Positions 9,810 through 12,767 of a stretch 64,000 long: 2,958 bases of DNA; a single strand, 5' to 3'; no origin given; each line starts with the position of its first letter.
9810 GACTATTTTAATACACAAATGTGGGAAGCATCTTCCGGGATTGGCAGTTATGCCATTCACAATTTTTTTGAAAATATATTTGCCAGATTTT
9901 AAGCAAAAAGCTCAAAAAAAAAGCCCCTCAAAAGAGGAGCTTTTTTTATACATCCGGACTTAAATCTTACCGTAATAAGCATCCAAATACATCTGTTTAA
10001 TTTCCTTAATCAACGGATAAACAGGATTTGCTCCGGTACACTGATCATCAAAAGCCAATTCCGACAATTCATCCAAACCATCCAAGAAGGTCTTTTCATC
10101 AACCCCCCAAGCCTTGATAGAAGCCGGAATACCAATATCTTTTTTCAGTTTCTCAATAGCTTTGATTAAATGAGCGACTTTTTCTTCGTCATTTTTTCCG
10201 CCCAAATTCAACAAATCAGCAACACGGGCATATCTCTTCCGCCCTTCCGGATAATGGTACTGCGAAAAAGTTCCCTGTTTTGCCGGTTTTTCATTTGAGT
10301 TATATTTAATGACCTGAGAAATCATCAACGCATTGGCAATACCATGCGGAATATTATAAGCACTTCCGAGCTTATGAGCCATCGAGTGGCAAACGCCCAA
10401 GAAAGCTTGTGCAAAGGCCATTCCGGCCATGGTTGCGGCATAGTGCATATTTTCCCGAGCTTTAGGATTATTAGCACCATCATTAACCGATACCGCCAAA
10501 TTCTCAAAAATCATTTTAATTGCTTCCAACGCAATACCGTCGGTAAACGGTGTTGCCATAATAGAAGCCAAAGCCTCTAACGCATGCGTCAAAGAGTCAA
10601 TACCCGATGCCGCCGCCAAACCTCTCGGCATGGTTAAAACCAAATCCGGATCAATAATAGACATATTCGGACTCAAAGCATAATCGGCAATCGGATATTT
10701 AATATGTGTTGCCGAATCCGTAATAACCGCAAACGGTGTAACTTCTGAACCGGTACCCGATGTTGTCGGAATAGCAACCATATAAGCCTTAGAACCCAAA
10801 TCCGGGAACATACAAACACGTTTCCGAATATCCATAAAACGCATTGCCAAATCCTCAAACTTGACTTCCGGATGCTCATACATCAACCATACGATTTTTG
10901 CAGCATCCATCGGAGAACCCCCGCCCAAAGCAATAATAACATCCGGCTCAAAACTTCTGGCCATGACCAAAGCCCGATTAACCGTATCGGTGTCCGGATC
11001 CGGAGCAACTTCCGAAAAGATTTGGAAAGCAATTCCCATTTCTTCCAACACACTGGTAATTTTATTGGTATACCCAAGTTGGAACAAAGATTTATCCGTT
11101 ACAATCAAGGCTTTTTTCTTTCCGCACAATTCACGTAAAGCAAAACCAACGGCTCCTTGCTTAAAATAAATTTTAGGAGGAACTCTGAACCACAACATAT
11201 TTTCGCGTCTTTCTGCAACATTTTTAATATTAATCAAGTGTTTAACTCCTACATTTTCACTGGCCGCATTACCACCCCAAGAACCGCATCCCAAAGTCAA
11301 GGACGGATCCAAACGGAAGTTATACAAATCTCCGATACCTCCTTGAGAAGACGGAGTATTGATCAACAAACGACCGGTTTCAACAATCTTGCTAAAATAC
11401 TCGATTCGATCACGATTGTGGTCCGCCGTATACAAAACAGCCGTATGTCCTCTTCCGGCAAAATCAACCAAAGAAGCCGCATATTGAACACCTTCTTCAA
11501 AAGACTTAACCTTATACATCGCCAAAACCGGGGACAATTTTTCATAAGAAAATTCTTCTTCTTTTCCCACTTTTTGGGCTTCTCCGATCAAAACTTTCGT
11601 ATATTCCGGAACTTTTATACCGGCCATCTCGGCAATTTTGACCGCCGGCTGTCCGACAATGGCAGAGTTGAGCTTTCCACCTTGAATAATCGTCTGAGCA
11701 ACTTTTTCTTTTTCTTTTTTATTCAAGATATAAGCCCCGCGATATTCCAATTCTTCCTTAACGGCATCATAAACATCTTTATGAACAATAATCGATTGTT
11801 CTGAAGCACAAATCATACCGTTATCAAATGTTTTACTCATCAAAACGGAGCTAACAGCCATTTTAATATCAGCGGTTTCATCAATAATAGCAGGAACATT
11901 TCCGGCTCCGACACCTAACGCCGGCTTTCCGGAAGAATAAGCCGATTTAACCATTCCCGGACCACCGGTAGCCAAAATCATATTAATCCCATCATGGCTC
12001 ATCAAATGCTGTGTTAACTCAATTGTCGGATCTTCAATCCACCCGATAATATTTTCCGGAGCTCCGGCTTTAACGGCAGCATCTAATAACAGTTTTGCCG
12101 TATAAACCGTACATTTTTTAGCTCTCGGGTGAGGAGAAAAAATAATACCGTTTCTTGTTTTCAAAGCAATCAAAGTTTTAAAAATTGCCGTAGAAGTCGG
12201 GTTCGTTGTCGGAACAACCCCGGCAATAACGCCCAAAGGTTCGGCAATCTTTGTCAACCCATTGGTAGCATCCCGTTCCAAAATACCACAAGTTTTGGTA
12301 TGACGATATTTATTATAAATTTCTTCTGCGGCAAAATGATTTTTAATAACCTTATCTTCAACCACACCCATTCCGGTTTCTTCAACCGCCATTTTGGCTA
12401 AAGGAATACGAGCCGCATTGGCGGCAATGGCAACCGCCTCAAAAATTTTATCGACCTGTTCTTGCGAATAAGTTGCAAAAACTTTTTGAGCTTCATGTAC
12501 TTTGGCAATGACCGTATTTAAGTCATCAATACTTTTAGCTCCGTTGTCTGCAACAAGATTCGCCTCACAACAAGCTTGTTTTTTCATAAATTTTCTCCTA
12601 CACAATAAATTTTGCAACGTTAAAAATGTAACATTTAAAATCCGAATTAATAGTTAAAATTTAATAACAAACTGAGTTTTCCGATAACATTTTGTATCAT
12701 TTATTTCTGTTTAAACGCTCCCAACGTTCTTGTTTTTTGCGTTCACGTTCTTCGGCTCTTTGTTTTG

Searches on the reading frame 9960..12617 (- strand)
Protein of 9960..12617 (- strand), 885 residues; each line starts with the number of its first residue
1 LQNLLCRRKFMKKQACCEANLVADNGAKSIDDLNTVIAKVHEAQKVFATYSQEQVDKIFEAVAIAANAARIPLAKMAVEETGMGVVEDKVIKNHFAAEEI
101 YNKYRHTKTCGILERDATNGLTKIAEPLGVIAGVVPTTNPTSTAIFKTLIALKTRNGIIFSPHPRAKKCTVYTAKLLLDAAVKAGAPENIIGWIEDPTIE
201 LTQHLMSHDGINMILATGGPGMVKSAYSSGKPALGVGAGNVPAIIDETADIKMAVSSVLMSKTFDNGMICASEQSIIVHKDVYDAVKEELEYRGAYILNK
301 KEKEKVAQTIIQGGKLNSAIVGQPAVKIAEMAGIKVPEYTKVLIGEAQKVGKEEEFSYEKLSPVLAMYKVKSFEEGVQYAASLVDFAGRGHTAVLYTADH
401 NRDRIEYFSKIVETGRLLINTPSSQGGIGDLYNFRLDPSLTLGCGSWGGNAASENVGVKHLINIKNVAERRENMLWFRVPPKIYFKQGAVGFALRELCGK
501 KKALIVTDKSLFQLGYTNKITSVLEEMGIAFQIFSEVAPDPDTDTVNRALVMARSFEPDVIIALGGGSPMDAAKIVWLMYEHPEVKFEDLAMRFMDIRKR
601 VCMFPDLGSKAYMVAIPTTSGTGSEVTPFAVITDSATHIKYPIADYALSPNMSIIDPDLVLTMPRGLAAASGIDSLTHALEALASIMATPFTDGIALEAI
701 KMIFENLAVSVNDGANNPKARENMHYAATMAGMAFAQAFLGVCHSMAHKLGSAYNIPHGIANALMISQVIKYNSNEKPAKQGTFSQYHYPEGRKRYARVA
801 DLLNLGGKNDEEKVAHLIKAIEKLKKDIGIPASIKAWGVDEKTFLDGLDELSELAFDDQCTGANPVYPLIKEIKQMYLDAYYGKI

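Call 33: search_protein_families(library=pfam, proteins=[window:9960-12617:-], max_evalue=0.00001)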
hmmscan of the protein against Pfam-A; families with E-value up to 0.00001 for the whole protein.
window:9960-12617:- (885 aa): 4 families
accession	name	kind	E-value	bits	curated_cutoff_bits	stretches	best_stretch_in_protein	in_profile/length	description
PF25137.1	ADH_Fe_C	-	4.2e-55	186.9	27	1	669-881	2-194/194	Fe-containing alcohol dehydrogenase family, C-terminal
PF00465.25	Fe-ADH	-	9.5e-48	162.4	31.3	1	480-657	1-168/168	Iron-containing alcohol dehydrogenase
PF00171.27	Aldedh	-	1.6e-29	103.3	23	1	26-423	24-426/461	Aldehyde dehydrogenase family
PF13685.12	Fe-ADH_2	-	5.4e-07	30.2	28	1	494-576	14-93/149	Iron-containing alcohol dehydrogenase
